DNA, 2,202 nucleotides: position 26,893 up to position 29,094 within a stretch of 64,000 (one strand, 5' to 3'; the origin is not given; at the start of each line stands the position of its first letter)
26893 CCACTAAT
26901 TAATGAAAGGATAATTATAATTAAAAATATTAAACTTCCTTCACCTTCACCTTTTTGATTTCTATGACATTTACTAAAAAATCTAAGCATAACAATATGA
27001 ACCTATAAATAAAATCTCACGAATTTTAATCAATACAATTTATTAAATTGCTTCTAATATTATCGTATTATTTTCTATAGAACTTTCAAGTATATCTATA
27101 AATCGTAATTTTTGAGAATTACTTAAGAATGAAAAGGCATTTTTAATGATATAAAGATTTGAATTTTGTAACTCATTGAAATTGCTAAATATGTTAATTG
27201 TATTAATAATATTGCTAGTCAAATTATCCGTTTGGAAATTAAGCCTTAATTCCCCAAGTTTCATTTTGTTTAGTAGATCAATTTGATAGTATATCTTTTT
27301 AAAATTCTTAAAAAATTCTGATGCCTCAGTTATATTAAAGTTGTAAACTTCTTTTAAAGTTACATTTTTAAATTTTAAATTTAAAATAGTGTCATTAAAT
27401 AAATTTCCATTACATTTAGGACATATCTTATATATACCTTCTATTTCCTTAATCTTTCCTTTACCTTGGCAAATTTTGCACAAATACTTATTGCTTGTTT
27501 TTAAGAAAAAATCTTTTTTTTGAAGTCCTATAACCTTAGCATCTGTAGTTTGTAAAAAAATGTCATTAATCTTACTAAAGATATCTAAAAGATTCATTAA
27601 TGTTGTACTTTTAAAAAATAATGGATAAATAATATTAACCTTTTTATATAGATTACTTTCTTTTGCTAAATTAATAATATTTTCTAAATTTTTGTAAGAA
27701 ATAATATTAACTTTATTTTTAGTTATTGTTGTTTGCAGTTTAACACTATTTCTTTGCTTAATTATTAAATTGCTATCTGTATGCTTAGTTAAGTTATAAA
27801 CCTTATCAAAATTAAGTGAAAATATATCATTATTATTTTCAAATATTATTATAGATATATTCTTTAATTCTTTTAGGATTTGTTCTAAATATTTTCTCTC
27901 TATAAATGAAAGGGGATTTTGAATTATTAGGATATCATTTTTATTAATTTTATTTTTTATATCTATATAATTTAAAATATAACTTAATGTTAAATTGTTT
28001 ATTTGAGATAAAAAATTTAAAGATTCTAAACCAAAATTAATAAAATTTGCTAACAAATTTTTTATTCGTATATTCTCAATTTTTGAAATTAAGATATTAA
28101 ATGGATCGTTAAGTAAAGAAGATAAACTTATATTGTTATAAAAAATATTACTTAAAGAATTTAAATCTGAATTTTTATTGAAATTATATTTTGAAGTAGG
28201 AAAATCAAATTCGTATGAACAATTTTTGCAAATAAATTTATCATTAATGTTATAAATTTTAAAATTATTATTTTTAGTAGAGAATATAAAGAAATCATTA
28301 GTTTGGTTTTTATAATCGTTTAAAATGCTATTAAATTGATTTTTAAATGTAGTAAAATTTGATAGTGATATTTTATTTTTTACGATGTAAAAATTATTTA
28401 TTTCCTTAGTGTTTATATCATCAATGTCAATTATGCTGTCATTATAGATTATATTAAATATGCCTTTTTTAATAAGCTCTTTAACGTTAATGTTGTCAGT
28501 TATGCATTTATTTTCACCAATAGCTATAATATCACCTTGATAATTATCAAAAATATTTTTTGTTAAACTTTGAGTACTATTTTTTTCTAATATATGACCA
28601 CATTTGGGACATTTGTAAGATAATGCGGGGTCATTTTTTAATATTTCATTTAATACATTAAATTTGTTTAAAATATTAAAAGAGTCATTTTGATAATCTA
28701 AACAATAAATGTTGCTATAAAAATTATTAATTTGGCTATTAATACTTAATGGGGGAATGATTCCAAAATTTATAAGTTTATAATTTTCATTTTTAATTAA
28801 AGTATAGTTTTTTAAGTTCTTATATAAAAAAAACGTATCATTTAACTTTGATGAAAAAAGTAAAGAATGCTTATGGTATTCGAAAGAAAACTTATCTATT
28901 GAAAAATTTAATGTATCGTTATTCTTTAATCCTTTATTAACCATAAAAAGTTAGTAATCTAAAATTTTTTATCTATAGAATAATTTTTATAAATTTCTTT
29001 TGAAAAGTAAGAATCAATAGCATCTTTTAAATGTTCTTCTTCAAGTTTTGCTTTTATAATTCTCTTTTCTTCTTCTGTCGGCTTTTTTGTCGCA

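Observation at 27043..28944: ORF-intact but ATPase-dead UvrA relic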

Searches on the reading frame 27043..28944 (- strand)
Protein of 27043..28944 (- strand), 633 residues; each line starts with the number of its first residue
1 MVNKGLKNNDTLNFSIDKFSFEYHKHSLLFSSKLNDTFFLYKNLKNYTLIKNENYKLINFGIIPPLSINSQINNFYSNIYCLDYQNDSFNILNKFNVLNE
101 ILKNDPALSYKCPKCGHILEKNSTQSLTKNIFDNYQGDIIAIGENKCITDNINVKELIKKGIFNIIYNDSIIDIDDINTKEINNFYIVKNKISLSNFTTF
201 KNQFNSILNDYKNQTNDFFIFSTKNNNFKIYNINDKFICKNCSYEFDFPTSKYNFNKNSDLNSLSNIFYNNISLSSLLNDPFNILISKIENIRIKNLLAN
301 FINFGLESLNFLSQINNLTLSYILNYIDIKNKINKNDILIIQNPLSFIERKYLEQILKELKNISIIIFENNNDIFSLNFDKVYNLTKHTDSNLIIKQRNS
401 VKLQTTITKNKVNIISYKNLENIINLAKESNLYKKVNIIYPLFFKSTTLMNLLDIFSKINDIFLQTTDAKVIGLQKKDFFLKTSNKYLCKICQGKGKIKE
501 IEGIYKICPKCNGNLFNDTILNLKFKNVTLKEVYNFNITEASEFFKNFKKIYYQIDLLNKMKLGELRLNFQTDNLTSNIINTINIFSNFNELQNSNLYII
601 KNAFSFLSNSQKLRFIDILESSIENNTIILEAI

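Call 3: search_protein_families(library=pfam, proteins=[window:27043-28944:-], max_evalue=1)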
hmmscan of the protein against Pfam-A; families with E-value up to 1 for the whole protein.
window:27043-28944:- (633 aa): 10 families
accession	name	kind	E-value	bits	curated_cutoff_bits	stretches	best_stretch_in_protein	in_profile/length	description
PF15777.11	Anti-TRAP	-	0.011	16.1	32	1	489-514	13-39/59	Tryptophan RNA-binding attenuator protein inhibitory protein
PF00684.25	DnaJ_CXXCXGXG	-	0.046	14.4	32.7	1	486-514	41-64/65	DnaJ central domain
PF14427.12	Pput2613-deam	-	0.086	13.1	25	1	466-515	34-83/118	Pput_2613-like deaminase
PF09723.15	Zn_ribbon_8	-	0.093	13.2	34.4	1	109-122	5-18/41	Zinc ribbon domain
PF13453.11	Zn_ribbon_TFIIB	-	0.3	11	22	0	111-120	1-10/41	Transcription factor zinc-finger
PF08271.17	Zn_Ribbon_TF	-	0.36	10.9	29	0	109-124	19-34/43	TFIIB zinc-binding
PF07191.17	Zn_ribbon_6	-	0.43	11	25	0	482-515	12-39/67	Double zinc ribbon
PF08274.17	Zn_Ribbon_YjdM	-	0.59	10.6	30.8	0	234-246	17-29/30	PhnA Zinc-Ribbon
PF07282.18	Cas12f1-like_TNB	-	0.66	10.6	26.3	0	104-119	40-50/60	Cas12f1-like, TNB domain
PF23455.1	DUF7129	-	0.74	10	30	0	485-517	10-39/45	Domain of unknown function (DUF7129)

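Call 4: search_protein_families(library=ncbifam, proteins=[window:27043-28944:-], max_evalue=1)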
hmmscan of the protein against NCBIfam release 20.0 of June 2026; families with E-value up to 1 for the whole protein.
window:27043-28944:- (633 aa): 11 families
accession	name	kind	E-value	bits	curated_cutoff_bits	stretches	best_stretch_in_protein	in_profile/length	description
NF001503.0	PRK00349.1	equivalog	1.9e-17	62.6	1147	1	454-628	707-886/943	excinuclease ABC subunit UvrA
TIGR00630.1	uvra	equivalog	4.5e-17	61.5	729.8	1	453-623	704-878/924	excinuclease ABC subunit UvrA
NF001885.0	PRK00635.1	equivalog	2e-11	41.8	3054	1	452-624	687-860/1809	excinuclease ABC subunit A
TIGR02605.1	CxxC_CxxC_SSSS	subfamily_domain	0.02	15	31.3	1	106-123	2-19/52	FmdB family zinc ribbon protein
TIGR04165.1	methano_modCys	hypoth_equivalog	0.028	14.7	60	0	110-120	37-47/50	TIGR04165 family Cys-rich peptide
NF008035.0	PRK10767.1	subfamily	0.028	13.5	338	1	484-514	156-189/374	molecular chaperone DnaJ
NF047912.1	ECs_2282_CxxC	subfamily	0.029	14.3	37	0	101-124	19-42/60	ECs_2282 family putative zinc-binding protein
NF038384.1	zinc_YnfU_fam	subfamily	0.068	12.8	36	0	109-123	16-30/52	YnfU family zinc-binding protein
NF033497.1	rubre_like_arch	subfamily_domain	0.078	12.7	32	0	110-122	1-13/34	rubrerythrin-like domain-containing protein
TIGR00280.1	eL43_euk_arch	equivalog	0.16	12.3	95.8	0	476-513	26-62/92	50S ribosomal protein L37Ae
NF001605.0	PRK00398.1-2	equivalog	0.9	9.5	63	1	110-122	2-14/43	DNA-directed RNA polymerase subunit P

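Call 8: find_homologous_proteins(query=window:27043-28944:-, max_evalue=0.001)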
Query window:27043-28944:- (633 aa): 26 proteins with E <= 0.001 among 8000 candidates.
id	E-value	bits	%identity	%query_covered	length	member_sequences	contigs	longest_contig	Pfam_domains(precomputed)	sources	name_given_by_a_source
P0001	0.0e+0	1304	99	100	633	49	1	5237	-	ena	-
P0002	1.7e-191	656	98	52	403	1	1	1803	-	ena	-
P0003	4.1e-146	506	47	99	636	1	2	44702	-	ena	-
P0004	7.9e-143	495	47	98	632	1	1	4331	-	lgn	-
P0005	8.5e-134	466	47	97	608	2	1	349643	-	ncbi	ncbi:MAG: hypothetical protein ACOX3T_02600 [Bdellovibrionota bacterium]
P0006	5.8e-129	450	43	100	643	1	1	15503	-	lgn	-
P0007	9.6e-104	366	39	97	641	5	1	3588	-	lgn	-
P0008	3.0e-14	71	30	28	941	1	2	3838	PF17760.7,PF17755.7,PF00005.34,PF13555.13,PF13401.13,PF03193.23,PF20703.4,PF02463.26,PF20720.4,PF13191.13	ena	-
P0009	3.2e-14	71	30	28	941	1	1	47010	PF17760.7,PF17755.7,PF00005.34,PF13555.13,PF13401.13,PF03193.23,PF20703.4,PF02463.26,PF20720.4,PF13191.13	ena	-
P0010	4.5e-14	70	30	28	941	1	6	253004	PF17760.7,PF17755.7,PF00005.34,PF13555.13,PF13401.13,PF03193.23,PF20703.4,PF02463.26,PF20720.4,PF13191.13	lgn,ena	-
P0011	1.4e-10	59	25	28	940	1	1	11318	PF17760.7,PF17755.7,PF00005.34,PF13555.13,PF03193.23,PF20703.4,PF02463.26,PF13191.13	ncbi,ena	-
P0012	1.5e-10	59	27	28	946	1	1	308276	PF17760.7,PF17755.7,PF00005.34,PF13476.13,PF13555.13,PF03193.23,PF02463.26,PF13304.13,PF13191.13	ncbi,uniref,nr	ncbi:excinuclease ABC subunit UvrA [Salinicoccus roseus]|uniref:excinuclease ABC subunit UvrA n=1 Ta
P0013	1.5e-10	59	27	28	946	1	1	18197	PF17760.7,PF17755.7,PF00005.34,PF13476.13,PF13555.13,PF03193.23,PF02463.26,PF13304.13,PF13191.13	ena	-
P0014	1.5e-10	59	27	28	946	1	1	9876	PF17760.7,PF17755.7,PF00005.34,PF13476.13,PF13555.13,PF03193.23,PF02463.26,PF13304.13,PF13191.13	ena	-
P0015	2.1e-10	58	27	28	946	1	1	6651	PF17760.7,PF17755.7,PF00005.34,PF13476.13,PF13555.13,PF03193.23,PF02463.26,PF13304.13,PF13191.13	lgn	-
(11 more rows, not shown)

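Call 9: search_solved_structures(query=window:27043-28944:-, max_evalue=0.01, show_alignments=2)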
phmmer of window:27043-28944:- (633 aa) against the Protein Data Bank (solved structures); distinct sequences matched with E-value up to 0.01: 10.
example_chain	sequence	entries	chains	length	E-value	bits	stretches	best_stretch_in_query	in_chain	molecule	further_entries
3pih_A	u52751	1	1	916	5.9e-20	74.6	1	454-629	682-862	UvrABC system protein A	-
9gxu_A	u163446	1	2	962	1.2e-14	57.1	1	454-627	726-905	UvrABC system protein A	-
9gxk_A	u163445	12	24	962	1.2e-14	57.1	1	454-627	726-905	UvrABC system protein A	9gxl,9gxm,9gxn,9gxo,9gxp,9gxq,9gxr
9gxw_A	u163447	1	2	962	1.2e-14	57.1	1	454-627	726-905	UvrABC system protein A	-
3ux8_A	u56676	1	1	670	8.9e-14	54.2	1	454-630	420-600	Excinuclease ABC, A subunit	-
2r6f_A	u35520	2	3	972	9.1e-14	54.2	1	454-630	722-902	Excinuclease ABC subunit A | Excinuclease ABC, A subunit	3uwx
6n9l_A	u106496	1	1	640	8.5e-13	51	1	454-629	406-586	UvrABC system protein A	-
9ga5_A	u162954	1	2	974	5.4e-12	48.4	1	454-629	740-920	UvrABC system protein A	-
3zqj_A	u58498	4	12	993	5.6e-12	48.3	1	454-629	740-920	UVRABC SYSTEM PROTEIN A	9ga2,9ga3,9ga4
2vf7_A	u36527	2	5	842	3.1e-10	42.6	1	452-587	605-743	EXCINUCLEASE ABC, SUBUNIT A. | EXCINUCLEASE ABC SUBUNIT A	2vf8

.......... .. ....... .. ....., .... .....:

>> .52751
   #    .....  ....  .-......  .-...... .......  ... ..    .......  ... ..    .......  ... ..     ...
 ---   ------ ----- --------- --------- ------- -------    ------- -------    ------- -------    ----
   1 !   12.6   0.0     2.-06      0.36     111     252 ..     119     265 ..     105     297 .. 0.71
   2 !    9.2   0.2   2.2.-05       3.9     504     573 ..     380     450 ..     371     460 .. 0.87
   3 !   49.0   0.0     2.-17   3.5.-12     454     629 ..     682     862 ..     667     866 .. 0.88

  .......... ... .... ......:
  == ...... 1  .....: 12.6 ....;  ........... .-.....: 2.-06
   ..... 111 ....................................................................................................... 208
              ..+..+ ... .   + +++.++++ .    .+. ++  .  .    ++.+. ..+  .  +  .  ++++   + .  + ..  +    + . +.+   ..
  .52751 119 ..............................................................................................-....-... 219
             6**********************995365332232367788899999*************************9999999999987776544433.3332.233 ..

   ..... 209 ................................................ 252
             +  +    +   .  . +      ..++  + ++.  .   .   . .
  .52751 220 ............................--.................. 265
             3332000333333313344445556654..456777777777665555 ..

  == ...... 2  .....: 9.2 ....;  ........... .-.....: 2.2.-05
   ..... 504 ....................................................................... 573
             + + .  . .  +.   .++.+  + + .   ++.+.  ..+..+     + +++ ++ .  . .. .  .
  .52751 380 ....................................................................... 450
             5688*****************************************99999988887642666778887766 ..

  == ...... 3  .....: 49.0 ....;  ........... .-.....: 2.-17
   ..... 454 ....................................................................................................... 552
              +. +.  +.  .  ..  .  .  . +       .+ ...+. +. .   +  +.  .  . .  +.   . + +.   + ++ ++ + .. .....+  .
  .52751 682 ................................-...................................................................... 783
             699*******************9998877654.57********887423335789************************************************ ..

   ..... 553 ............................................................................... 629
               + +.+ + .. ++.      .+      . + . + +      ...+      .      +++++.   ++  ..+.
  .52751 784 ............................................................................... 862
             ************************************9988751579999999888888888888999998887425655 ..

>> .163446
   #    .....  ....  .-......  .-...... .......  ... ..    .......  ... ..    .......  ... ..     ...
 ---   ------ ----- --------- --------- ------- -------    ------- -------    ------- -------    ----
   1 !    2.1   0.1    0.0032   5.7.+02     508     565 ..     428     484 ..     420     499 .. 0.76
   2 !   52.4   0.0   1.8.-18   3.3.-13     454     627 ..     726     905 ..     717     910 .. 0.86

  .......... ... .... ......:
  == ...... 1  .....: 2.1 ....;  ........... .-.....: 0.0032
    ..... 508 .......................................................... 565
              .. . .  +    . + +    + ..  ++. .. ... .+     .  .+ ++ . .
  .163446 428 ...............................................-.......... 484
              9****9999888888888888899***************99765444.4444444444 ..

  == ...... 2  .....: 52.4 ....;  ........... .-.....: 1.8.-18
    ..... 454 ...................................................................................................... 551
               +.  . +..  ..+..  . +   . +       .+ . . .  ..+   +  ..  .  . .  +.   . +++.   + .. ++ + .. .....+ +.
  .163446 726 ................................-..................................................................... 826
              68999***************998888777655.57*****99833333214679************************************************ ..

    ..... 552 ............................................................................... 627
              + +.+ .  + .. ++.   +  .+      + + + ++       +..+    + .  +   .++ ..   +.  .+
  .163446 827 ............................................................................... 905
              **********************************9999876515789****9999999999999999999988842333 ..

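Call 13: find_encoding_contigs(protein=P0005, flank=10000, max_places=3)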
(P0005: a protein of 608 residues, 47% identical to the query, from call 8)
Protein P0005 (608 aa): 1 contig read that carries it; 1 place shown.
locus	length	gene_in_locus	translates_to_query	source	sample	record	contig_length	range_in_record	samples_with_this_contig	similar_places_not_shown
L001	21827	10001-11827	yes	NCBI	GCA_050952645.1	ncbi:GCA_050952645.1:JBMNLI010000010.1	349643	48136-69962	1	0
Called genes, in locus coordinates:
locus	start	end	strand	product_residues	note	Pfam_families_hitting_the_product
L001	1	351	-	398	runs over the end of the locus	PF00009:GTP_EFTU, PF03144:GTP_EFTU_D2, PF03143:GTP_EFTU_D3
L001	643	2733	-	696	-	PF00009:GTP_EFTU, PF22042:EF-G_D2, PF03144:GTP_EFTU_D2, PF14492:EFG_III, PF16658:RF3_C (weak), PF03764:EFG_IV, PF00679:EFG_C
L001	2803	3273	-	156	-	PF00177:Ribosomal_S7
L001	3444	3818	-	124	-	PF00164:Ribosom_S12_S23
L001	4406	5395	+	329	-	PF00579:tRNA-synt_1b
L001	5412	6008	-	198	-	PF13540:RCC1_2 (weak), PF25390:WD40_RLD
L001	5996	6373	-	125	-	PF25390:WD40_RLD, PF00415:RCC1 (faint)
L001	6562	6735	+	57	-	PF06271:RDD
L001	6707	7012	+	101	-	-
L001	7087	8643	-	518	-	-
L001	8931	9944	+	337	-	PF13623:SurA_N_2 (weak), PF13624:SurA_N_3, PF09312:SurA_N, PF13145:Rotamase_2, PF00639:Rotamase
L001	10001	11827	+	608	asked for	-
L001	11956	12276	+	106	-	-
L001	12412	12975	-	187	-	-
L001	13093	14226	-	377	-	PF00226:DnaJ, PF01556:DnaJ_C, PF00684:DnaJ_CXXCXGXG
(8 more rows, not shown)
